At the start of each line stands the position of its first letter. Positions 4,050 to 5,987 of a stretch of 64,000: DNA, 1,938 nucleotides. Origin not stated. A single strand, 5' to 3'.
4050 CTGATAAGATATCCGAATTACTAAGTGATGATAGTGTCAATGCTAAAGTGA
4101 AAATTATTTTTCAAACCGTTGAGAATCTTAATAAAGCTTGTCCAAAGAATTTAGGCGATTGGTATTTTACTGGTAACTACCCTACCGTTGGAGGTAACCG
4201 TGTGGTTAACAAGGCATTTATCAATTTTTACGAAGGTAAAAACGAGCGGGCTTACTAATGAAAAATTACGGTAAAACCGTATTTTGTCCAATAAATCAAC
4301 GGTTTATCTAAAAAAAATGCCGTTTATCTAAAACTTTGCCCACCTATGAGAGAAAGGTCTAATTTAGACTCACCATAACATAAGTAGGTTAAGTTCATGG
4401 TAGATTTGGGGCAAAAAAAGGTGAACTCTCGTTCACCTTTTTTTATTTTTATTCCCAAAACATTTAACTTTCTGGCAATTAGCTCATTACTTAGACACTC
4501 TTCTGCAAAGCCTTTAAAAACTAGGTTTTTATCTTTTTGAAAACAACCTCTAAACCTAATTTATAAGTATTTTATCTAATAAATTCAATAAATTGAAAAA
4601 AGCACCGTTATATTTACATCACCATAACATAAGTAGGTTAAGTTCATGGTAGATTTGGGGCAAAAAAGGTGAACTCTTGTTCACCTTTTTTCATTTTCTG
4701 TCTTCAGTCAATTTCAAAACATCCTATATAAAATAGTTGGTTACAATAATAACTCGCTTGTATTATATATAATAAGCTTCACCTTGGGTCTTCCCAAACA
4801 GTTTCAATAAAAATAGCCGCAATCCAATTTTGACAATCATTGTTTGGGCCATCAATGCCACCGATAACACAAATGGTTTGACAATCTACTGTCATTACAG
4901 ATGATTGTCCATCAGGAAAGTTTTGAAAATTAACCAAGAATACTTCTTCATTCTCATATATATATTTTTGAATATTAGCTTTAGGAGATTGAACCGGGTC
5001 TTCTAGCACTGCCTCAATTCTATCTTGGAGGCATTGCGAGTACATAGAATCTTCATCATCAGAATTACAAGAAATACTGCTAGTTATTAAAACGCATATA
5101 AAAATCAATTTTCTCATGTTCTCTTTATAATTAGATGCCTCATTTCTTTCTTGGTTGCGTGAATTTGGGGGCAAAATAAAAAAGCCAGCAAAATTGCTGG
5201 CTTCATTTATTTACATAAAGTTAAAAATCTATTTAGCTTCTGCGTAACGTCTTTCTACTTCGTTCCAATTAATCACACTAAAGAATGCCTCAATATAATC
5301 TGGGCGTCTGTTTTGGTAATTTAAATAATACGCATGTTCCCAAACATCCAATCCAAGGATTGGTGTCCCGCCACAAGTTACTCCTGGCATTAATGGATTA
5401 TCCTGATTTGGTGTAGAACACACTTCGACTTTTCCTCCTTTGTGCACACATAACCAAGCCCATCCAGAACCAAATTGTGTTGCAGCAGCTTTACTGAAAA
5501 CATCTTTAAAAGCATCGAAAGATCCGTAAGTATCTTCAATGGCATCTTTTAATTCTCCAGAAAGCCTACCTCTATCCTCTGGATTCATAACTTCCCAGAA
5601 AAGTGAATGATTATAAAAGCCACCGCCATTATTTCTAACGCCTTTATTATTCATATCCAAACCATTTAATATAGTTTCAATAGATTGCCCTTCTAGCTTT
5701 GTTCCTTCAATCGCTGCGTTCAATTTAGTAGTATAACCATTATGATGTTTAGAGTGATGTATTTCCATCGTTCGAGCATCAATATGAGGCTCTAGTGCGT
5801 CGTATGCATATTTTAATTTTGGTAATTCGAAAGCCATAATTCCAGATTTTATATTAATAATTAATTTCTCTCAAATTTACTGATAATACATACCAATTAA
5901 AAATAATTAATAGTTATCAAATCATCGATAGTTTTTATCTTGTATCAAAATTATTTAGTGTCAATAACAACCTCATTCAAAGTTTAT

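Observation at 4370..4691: Duplicated ~75-nt element with its own promoter-like motif and intrinsic terminator: candidate sRNA pair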

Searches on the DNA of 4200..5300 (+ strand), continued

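Call 80: search_with_rna_model(model_id=R1, sources=[window, L004, L005, L006, L007, L008, L009, L010, L011, L012, L013, L014, L015, L016, L017, L018, L019, L020, L021, L022, L023, L024, L025, L026, L027, L028, L029, L030, L031, L032, L033, L034, L035, L036, L037, L038, L039, L040, L041, L042, L043, L044, L045, L046, L047, L048, L049, L050, L051, L052, L053, L054, L055, L056, L057, L058, L059, L060, L061, L062, L063, L064, L065, L066, L067, L068], max_evalue=0.000001, make_alignment=true)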
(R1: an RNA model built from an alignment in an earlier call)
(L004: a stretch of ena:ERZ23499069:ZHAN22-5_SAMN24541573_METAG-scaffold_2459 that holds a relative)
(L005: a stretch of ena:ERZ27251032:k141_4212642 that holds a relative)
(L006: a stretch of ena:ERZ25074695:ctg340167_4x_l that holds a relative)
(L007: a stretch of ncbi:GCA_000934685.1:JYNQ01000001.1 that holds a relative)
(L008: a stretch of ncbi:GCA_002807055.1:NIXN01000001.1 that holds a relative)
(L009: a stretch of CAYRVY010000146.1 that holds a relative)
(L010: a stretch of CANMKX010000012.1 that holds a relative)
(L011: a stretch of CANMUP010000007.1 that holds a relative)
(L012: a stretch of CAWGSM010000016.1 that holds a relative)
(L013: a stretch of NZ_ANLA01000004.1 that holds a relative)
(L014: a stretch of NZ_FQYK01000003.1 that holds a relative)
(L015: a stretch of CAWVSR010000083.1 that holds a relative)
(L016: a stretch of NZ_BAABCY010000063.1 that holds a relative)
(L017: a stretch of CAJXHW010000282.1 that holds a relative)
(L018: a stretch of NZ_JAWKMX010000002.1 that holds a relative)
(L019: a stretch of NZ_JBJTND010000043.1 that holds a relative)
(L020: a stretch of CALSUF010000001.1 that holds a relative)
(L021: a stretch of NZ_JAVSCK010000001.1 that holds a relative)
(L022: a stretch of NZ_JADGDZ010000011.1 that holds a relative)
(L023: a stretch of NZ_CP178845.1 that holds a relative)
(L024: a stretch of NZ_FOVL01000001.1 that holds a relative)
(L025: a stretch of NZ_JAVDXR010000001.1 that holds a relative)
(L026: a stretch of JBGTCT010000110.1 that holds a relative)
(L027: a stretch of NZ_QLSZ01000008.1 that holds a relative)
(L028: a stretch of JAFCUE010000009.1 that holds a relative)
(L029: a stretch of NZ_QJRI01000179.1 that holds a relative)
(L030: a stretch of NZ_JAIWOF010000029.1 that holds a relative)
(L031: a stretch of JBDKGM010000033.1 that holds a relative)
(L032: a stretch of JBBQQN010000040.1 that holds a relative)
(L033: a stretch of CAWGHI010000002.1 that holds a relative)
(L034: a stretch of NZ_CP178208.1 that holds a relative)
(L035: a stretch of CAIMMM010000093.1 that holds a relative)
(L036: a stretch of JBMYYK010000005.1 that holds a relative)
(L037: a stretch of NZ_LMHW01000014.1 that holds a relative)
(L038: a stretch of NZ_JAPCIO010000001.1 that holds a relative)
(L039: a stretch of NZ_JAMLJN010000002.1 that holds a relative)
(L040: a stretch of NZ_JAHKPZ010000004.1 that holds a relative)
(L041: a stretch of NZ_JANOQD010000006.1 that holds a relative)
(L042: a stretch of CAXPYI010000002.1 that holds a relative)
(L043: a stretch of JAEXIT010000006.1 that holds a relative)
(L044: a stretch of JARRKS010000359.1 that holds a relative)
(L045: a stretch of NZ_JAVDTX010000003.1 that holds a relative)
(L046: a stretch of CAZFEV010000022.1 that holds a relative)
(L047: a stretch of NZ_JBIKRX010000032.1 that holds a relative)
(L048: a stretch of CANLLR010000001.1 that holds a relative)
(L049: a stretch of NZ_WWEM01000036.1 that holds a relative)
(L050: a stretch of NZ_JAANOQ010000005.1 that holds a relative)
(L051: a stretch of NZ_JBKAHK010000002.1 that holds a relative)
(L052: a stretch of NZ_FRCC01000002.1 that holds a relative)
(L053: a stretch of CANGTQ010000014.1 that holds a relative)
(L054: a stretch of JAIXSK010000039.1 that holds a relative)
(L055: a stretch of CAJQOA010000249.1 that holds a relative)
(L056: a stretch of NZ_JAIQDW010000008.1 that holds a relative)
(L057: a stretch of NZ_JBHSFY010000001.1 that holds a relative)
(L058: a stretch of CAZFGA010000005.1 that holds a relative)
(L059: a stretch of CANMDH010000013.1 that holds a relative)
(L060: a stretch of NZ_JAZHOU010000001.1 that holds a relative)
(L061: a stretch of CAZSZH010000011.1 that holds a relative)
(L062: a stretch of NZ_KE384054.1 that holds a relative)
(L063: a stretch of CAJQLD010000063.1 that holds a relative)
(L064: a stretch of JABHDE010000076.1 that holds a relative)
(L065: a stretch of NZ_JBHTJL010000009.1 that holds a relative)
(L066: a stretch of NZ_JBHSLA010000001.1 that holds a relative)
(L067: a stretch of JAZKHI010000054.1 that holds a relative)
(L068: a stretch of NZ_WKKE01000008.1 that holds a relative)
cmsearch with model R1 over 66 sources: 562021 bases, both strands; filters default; matches with E-value up to 0.000001: 121.
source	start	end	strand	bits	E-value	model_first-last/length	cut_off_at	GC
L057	1250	1320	+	99.2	1.6e-18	1-71/71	no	0.35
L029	888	958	-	98.7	2e-18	1-71/71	no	0.37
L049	6172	6242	-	98.7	2e-18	1-71/71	no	0.37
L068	4515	4585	-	98.7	2e-18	1-71/71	no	0.37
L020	4731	4801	+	98.7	2.1e-18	1-71/71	no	0.35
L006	4710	4780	+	98.6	2.1e-18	1-71/71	no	0.35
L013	308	378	-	98.6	2.1e-18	1-71/71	no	0.35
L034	3040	3110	+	98.6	2.1e-18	1-71/71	no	0.35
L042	5617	5687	-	98.6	2.1e-18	1-71/71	no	0.35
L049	5658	5728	-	98.4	2.4e-18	1-71/71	no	0.38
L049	5987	6057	-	98.4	2.4e-18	1-71/71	no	0.38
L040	7246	7316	+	98.2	2.7e-18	1-71/71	no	0.34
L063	4162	4232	-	98.1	2.8e-18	1-71/71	no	0.37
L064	3097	3167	+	98.1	2.8e-18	1-71/71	no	0.37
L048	6740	6810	-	98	3e-18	1-71/71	no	0.32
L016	5458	5528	+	97.7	3.3e-18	1-71/71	no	0.35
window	4621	4691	+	97.7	3.4e-18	1-71/71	no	0.35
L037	2122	2192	+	97.6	3.6e-18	1-71/71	no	0.38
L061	5802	5872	-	97.6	3.7e-18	1-71/71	no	0.34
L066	7875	7945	-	97.6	3.7e-18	1-71/71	no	0.35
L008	4727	4797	+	97.5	3.8e-18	1-71/71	no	0.35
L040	7437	7507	+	97.4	4e-18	1-71/71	no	0.35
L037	2307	2377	+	97.4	4e-18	1-71/71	no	0.37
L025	3333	3403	+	97.3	4.2e-18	1-71/71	no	0.35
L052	7894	7964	-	97.1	4.6e-18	1-71/71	no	0.34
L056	3998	4068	-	97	4.9e-18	1-71/71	no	0.35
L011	4542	4612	+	96.9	5.1e-18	1-71/71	no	0.37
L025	3148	3218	+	96.6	5.8e-18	1-71/71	no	0.37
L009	508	578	-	96.4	6.6e-18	1-71/71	no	0.32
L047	2058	2128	-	96.2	7.3e-18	1-71/71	no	0.31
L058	3833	3903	-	95.9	8.4e-18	1-71/71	no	0.39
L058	4050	4120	-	95.9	8.4e-18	1-71/71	no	0.39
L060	4212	4283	+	95.9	8.6e-18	1-71/71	no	0.35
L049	5331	5401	-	95.7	9.2e-18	1-71/71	no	0.39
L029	336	407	-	95.7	9.4e-18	1-71/71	no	0.38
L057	1842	1912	+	95.1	1.3e-17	1-71/71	no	0.34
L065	550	620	-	95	1.3e-17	1-71/71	no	0.34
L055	333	403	-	94.6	1.6e-17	1-71/71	no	0.34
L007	4698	4768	+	94.3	1.9e-17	1-71/71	no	0.41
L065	351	421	-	94.3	1.9e-17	1-71/71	no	0.39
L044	2635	2705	+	94.1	2.1e-17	1-71/71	no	0.37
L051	4966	5036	+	94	2.2e-17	1-71/71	no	0.42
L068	4330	4400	-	93.7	2.5e-17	1-71/71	no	0.35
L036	305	375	+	93.5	2.7e-17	1-71/71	no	0.34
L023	5080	5151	-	93.4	3e-17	1-71/71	no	0.32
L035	5401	5473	+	93.4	3e-17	1-71/71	no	0.33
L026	2184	2255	+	93.2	3.3e-17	1-71/71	no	0.35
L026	2451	2521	+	92.9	3.8e-17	1-71/71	no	0.37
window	4372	4443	+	92.8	3.9e-17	1-71/71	no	0.36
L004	4512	4583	+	92.8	3.9e-17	1-71/71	no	0.36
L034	2788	2859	+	92.8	3.9e-17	1-71/71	no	0.36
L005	4512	4583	+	92.6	4.3e-17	1-71/71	no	0.36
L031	2166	2238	+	92.3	5.1e-17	1-71/71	no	0.33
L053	7621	7693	+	92.3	5.1e-17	1-71/71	no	0.33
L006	4514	4585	+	92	5.8e-17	1-71/71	no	0.36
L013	539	610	-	92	5.8e-17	1-71/71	no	0.36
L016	5241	5312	+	92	6.1e-17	1-71/71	no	0.36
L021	976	1047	-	92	6.1e-17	1-71/71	no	0.36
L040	7583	7654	+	91.8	6.6e-17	1-71/71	no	0.35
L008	4514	4585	+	91.8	6.7e-17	1-71/71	no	0.36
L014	4253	4324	-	91.8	6.7e-17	1-71/71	no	0.36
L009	758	829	-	91.5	7.5e-17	1-71/71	no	0.33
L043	6252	6323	+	91.5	7.8e-17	1-71/71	no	0.36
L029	522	591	-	91.2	8.8e-17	1-71/71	no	0.36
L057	1616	1685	+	91.2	8.8e-17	1-71/71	no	0.36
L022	2339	2409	-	91.2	9e-17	1-71/71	no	0.34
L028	694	764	+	91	9.9e-17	1-71/71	no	0.37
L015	5537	5607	+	90.6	1.2e-16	1-71/71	no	0.32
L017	3174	3244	-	90.6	1.2e-16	1-71/71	no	0.32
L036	538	608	+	90.6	1.2e-16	1-71/71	no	0.32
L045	7208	7280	-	90.5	1.2e-16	1-71/71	no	0.32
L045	7919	7991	-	90.5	1.3e-16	1-71/71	no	0.3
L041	7389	7462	+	90.1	1.5e-16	1-71/71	no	0.35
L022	2573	2643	-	90.1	1.5e-16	1-71/71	no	0.34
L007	4483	4554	+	90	1.6e-16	1-71/71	no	0.4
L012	5795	5867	+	89.7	1.8e-16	1-71/71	no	0.36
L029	703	772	-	89.3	2.3e-16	1-71/71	no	0.39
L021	764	833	-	89.3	2.3e-16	1-71/71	no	0.36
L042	5851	5921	-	89.1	2.6e-16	1-71/71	no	0.35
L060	3978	4048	+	89.1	2.6e-16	1-71/71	no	0.35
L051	4751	4822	+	87.8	4.9e-16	1-71/71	no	0.4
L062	5753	5821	-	87.8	5e-16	1-71/71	no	0.39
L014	4039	4108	-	87.5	5.7e-16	1-71/71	no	0.37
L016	5658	5727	+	87.4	5.9e-16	1-71/71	no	0.34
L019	3016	3086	-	87.2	6.6e-16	1-71/71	no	0.39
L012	5596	5668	+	86.3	1e-15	1-71/71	no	0.37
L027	2469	2540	-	85.6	1.5e-15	1-71/71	no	0.35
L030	2201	2272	-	85.3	1.7e-15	1-71/71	no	0.32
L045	7018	7091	-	85.3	1.7e-15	1-71/71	no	0.31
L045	7433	7506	-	85.3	1.7e-15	1-71/71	no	0.31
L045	7676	7749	-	85.2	1.8e-15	1-71/71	no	0.3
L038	4784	4855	+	84.7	2.3e-15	1-71/71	no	0.33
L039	2087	2158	-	84.7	2.3e-15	1-71/71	no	0.33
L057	1434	1503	+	84.2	3e-15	1-71/71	no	0.34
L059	4387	4456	+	83.6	4.1e-15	1-71/71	no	0.39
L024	95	165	-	83.6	4.1e-15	1-71/71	no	0.38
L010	679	748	-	82.9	5.8e-15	1-71/71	no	0.39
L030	2611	2680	-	81.9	9.3e-15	1-71/71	no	0.39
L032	7706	7777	+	81.9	9.5e-15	1-71/71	no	0.35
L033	4911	4982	-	81.3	1.3e-14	1-71/71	no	0.36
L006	4853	4924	+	81.2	1.3e-14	1-71/71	no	0.35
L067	7321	7394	-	80.2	2.2e-14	1-71/71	no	0.31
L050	6633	6706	-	79.8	2.7e-14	1-71/71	no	0.34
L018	2970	3041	+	78.9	4.2e-14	1-71/71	no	0.29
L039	2299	2369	-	77.5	8.5e-14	1-71/71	no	0.35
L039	2500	2570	-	77.5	8.5e-14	1-71/71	no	0.35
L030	2412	2482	-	77.4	8.9e-14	1-71/71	no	0.38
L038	4576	4646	+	77.4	8.9e-14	1-71/71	no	0.38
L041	7614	7687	+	76.7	1.3e-13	1-71/71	no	0.36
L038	4378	4448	+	74.7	3.5e-13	1-71/71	no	0.39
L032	7338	7411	+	73.9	5.4e-13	1-71/71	no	0.42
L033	5627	5700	-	70.9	2.3e-12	1-71/71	no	0.43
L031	2360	2434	+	70.8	2.5e-12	1-71/71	no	0.37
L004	4842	4895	+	70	3.7e-12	1-54/71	3'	0.37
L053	7811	7884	+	65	4.5e-11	1-71/71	no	0.36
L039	2693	2763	-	64.1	7.3e-11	1-71/71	no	0.34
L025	3839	3906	+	63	1.2e-10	1-71/71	no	0.28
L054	7930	8000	-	61.4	2.8e-10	4-71/71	5'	0.34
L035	5591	5664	+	56.2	3.7e-09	1-71/71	no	0.38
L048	6553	6626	-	55.8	4.5e-09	1-71/71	no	0.41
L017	3363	3408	-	47.9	2.5e-07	26-71/71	5'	0.33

Alignment A5: 121 matches aligned to the model, 108 columns, each read 5' to 3' on its own strand. Consensus structure (alignment columns), stored with it:
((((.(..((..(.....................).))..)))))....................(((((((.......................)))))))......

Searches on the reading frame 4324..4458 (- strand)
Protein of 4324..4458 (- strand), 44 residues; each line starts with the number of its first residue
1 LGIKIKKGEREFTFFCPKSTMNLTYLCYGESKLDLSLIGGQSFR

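Call 9: search_protein_families(library=pfam, proteins=[window:4324-4458:-], max_evalue=0.01)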
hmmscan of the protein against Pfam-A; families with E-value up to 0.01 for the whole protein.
window:4324-4458:- (44 aa): 0 families

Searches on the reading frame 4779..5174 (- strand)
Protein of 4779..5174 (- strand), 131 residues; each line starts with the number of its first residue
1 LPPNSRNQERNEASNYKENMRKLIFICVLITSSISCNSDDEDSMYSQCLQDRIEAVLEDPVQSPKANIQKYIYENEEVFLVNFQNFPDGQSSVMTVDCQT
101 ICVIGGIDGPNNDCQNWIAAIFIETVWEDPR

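Call 9: search_protein_families(library=pfam, proteins=[window:4779-5174:-], max_evalue=0.01)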
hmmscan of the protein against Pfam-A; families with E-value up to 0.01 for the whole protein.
window:4779-5174:- (131 aa): 1 family
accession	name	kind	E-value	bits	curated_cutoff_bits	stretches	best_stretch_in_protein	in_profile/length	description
PF22311.1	DUF6970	-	5.2e-14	52.3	27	1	56-129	3-78/78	Domain of unknown function (DUF6970)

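Call 11: find_encoding_contigs(protein=window:4779-5174:-, flank=3000, max_places=10)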
Protein window:4779-5174:- (131 aa): no gene with exactly this product is on record in the collection.

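Call 15: find_encoding_contigs(protein=window:4779-5117:-, flank=4000, max_places=10)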
Protein window:4779-5117:- (112 aa): 2 contigs read that carry it; 1 place shown.
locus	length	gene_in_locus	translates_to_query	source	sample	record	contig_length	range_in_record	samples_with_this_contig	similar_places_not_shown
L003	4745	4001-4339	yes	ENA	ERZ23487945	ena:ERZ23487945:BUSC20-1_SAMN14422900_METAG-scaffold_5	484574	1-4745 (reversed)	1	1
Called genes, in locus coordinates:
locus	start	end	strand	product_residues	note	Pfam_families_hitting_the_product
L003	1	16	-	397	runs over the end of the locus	PF00202:Aminotran_3 (faint), PF00155:Aminotran_1_2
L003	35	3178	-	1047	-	PF00580:UvrD-helicase, PF13245:AAA_19 (faint), PF13361:UvrD_C, PF13538:UvrD_C_2 (faint)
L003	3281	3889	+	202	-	PF00081:Sod_Fe_N, PF02777:Sod_Fe_C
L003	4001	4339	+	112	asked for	PF22311:DUF6970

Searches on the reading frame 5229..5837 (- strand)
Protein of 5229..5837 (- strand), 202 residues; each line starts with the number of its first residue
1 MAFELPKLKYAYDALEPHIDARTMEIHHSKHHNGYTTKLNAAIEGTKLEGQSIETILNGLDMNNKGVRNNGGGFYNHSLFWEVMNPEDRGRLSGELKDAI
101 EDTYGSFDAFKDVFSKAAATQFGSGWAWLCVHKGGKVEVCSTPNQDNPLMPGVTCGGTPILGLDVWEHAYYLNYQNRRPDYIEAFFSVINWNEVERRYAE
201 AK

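Call 9: search_protein_families(library=pfam, proteins=[window:5229-5837:-], max_evalue=0.01)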
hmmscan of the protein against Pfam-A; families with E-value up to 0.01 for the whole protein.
window:5229-5837:- (202 aa): 2 families
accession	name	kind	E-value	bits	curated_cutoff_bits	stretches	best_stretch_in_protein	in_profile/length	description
PF02777.23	Sod_Fe_C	-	5.3e-42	142.4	20.9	1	93-197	2-102/102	Iron/manganese superoxide dismutases, C-terminal domain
PF00081.27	Sod_Fe_N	-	4.9e-30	104.3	27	1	3-84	2-81/82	Iron/manganese superoxide dismutases, alpha-hairpin domain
